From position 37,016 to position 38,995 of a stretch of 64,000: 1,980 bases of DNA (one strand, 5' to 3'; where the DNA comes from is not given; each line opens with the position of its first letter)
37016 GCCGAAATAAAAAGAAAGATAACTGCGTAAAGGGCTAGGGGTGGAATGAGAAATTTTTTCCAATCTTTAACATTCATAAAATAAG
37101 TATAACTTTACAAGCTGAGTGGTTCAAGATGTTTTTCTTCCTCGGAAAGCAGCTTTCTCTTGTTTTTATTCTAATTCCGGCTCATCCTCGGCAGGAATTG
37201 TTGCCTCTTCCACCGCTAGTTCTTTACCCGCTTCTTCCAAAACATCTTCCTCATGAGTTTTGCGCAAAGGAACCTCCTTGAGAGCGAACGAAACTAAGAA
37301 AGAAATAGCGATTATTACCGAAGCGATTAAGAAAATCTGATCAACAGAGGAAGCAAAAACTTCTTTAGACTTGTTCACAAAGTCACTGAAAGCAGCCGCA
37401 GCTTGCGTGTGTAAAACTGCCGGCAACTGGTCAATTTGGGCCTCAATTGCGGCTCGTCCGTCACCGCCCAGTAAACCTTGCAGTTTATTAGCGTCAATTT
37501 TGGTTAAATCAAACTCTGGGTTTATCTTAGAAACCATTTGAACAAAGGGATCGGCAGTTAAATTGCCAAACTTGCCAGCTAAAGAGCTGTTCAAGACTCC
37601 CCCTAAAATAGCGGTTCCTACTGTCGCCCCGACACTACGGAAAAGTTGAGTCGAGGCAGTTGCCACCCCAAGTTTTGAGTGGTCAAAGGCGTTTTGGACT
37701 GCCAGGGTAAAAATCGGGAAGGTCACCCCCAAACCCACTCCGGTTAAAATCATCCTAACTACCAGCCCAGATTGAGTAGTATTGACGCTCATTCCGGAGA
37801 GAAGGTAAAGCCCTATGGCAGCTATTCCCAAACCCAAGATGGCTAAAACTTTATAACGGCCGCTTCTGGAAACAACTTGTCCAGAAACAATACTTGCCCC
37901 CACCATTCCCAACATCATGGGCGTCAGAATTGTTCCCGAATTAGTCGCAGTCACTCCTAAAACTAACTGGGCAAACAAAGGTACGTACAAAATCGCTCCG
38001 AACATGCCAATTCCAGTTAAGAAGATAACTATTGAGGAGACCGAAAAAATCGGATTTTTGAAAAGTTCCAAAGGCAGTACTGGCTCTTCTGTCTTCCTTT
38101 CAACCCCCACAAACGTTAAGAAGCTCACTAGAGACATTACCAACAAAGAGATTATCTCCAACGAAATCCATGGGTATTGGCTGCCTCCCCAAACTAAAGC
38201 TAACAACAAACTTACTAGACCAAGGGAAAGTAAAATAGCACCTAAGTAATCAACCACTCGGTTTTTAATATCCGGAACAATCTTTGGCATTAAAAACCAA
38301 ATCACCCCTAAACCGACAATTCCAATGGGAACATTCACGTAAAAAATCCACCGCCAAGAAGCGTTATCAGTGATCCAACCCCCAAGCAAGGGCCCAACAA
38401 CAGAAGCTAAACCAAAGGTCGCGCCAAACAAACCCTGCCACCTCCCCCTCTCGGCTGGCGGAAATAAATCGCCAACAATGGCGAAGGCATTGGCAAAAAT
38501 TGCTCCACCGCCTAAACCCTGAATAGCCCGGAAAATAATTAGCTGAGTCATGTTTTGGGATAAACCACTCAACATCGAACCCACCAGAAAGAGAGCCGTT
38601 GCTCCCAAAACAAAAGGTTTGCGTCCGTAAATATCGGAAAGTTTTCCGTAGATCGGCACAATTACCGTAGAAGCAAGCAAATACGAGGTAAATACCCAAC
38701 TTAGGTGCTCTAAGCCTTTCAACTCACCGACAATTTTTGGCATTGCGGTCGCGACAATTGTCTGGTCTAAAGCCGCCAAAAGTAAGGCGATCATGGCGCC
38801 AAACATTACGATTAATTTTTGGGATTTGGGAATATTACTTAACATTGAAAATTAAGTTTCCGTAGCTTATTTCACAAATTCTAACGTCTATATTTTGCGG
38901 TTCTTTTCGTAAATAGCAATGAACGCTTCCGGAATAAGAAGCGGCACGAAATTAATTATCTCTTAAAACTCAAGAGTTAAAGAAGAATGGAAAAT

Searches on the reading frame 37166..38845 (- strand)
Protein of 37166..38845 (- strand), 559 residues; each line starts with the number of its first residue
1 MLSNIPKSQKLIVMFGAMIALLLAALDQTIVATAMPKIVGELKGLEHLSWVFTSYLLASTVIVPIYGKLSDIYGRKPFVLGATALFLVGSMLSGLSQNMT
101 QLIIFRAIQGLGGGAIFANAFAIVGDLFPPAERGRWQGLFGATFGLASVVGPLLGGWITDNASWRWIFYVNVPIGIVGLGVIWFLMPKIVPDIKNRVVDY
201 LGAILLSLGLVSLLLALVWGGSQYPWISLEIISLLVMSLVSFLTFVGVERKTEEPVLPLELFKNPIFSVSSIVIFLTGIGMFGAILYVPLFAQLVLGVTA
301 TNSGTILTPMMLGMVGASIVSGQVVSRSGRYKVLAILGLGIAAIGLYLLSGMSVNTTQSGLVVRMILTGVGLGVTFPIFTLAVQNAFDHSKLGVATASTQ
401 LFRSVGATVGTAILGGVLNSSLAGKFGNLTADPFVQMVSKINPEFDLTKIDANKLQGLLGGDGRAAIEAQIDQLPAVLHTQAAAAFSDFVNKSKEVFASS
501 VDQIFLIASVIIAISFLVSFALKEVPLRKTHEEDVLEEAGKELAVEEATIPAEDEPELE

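Call 6: search_protein_families(library=ncbifam, proteins=[window:37166-38845:-])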
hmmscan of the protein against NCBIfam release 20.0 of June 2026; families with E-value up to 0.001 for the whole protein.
window:37166-38845:- (559 aa): 76 families (the best 25 are shown)
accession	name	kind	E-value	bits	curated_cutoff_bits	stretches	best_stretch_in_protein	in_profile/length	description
TIGR00711.1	efflux_EmrB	subfamily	2.2e-87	293.8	230.2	1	12-518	2-482/485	DHA2 family efflux MFS transporter permease subunit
NF000095.1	tet_MFS_OtrB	exception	5.7e-87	292.5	999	1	8-552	22-560/563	oxytetracycline resistance efflux MFS transporter OtrB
NF000009.1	tet_MFS_Tcr3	exception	5.8e-81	272.6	1000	1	9-432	28-456/512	tetracycline efflux MFS transporter Tcr3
NF040895.2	MFS_effux_SdrM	equivalog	4.6e-48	164.4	550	1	10-419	4-405/441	multidrug efflux MFS transporter SdrM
NF000391.1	EmrB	exception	1.2e-45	156.1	925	1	13-418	12-418/501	multidrug efflux MFS transporter permease subunit EmrB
NF000025.1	MFS_efflux_tcmA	exception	2.2e-40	138.9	999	1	17-429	31-442/538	tetracenomycin C efflux MFS transporter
NF007799.0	PRK10504.1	subfamily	4.2e-40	138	426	1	9-418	11-417/471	multidrug transporter subunit MdtD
NF000031.1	MFS_efflux_LmrA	exception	4.4e-32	111.4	850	1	8-418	28-437/484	lincomycin efflux MFS transporter Lmr(A)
NF011571.1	PRK14995.1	subfamily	4.5e-30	104.8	701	1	12-422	6-415/493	SmvA family efflux MFS transporter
NF033896.2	MFS_LfrA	equivalog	1.3e-29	103.1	825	1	16-419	24-425/504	efflux MFS transporter LfrA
NF040856.1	FexB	exception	1.4e-28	99.9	950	1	7-420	11-422/469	chloramphenicol/florfenicol efflux MFS transporter FexB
NF000218.1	FexA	exception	1.9e-28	99.3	900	1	8-419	18-430/475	chloramphenicol/florfenicol efflux MFS transporter FexA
TIGR00710.1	efflux_Bcr_CflA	subfamily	1.8e-27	96.8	200.9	1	9-198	3-196/385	Bcr/CflA family efflux MFS transporter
TIGR00880.1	2_A_01_02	superfamily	3.3e-27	95.3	131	1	50-188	2-140/141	multidrug resistance protein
NF012169.0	qepA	equivalog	9.4e-27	93.8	1075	1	19-417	28-421/511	fluoroquinolone efflux MFS transporter QepA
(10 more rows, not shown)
